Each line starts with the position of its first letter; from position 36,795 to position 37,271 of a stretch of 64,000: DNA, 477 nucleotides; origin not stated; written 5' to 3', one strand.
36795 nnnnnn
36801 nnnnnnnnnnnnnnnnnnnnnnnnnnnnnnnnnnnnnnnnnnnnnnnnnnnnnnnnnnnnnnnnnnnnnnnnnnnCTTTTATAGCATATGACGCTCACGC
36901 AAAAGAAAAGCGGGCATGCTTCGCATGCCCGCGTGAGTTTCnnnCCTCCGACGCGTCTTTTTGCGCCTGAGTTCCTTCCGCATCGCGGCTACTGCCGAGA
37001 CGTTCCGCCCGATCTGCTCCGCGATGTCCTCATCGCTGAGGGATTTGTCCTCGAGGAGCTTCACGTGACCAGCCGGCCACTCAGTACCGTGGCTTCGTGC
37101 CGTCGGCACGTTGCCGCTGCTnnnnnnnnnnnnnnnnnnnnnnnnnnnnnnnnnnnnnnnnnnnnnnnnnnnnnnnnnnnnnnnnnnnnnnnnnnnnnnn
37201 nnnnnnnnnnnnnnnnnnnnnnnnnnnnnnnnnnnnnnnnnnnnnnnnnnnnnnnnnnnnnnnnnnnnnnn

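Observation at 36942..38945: Orphan ParB-like (ParB N-domain plus HTH) gene followed by a basic protein made of four tandem 60-aa repeats - uncharacterised DNA-associated pair at the edge of an accessory island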

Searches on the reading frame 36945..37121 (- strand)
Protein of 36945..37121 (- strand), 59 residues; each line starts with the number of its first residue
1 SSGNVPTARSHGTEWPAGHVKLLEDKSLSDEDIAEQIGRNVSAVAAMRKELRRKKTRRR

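Call 80: search_solved_structures(query=A6, max_evalue=10, show_alignments=2)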
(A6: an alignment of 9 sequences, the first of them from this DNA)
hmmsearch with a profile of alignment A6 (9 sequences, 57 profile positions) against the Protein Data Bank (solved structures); distinct sequences matched with E-value up to 10: 14.
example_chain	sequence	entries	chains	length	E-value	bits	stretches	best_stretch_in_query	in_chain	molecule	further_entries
5fzr_A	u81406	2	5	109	0.00091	22.1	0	32-51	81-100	DESIGNED TPR PROTEIN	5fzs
5fzq_A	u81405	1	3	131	0.0017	21.3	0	32-51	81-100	DESIGNED TPR PROTEIN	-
6xjf_A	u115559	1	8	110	0.022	17.7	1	8-48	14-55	Transcription factor E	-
6w2q_A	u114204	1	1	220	0.067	16.2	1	18-42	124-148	Junction 34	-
5www_A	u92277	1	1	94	0.74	12.8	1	27-52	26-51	RNA-binding E3 ubiquitin-protein ligase MEX3C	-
6kf4_G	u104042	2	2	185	0.81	12.7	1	12-46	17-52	Transcription factor E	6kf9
2cqq_A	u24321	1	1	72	1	12.4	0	31-51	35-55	DnaJ homolog subfamily C member 1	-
6pln_A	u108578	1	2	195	1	12.4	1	13-46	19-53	Transcription factor E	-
6ihh_A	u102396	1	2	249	1.5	11.8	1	31-46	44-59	Alclohol dehydrogenase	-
6ihi_A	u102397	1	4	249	1.5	11.8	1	31-46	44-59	Alclohol dehydrogenase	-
4bms_A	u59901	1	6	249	1.5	11.8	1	31-46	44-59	ALCLOHOL DEHYDROGENASE/SHORT-CHAIN DEHYDROGENASE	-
4bmn_A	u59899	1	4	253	1.6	11.8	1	31-46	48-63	ALCLOHOL DEHYDROGENASE/SHORT-CHAIN DEHYDROGENASE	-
4ob1_A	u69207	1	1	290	1.6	11.8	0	27-47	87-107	Cobalt-containing nitrile hydratase subunit alpha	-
6egc_A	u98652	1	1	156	4.6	10.3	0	18-35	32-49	SC_2L4HC2_23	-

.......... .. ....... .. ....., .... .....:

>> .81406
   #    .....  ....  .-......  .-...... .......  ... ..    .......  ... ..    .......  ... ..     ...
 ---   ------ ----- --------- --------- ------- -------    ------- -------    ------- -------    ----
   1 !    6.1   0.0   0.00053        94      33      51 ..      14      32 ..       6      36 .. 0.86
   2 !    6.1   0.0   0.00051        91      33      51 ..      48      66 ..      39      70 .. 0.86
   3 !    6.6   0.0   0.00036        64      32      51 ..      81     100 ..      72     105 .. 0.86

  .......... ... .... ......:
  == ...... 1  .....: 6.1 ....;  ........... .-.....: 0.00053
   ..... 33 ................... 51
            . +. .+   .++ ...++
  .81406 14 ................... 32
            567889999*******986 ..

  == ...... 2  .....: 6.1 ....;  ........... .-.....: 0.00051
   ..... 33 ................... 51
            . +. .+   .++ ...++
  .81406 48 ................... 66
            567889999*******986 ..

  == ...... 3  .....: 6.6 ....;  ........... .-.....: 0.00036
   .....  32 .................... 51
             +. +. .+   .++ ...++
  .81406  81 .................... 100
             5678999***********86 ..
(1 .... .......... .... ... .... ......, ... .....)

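Call 81: search_protein_families(library=pfam, alignment_id=A6, max_evalue=1)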
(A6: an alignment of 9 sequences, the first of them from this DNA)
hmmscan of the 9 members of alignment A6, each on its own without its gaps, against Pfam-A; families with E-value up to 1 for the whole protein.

A. member 1, seq(59 aa): 4 families
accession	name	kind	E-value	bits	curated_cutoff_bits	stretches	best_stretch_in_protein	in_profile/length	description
PF15978.11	TnsD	-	0.042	13.3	32.4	1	7-56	179-228/355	Tn7-like transposition protein D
PF13412.12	HTH_24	-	0.056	13.5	21.9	1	22-54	12-44/48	Winged helix-turn-helix DNA-binding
PF15506.11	OCC1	-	0.12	12.9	27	1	6-32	6-32/61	OCC1 family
PF10743.14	Phage_Cox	-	0.12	12.6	27.5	1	27-50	11-34/87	Regulatory phage protein cox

B. families by the number of members that match (of 9 scanned): 7 families
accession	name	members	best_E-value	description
PF13412.12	HTH_24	2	0.0067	Winged helix-turn-helix DNA-binding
PF04539.22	Sigma70_r3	2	0.0076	Sigma-70 region 3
PF15978.11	TnsD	2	0.032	Tn7-like transposition protein D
PF10743.14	Phage_Cox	2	0.12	Regulatory phage protein cox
PF13404.12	HTH_AsnC-type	1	0.07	AsnC-type helix-turn-helix domain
PF08711.16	Med26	1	0.11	TFIIS helical bundle-like domain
PF15506.11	OCC1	1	0.12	OCC1 family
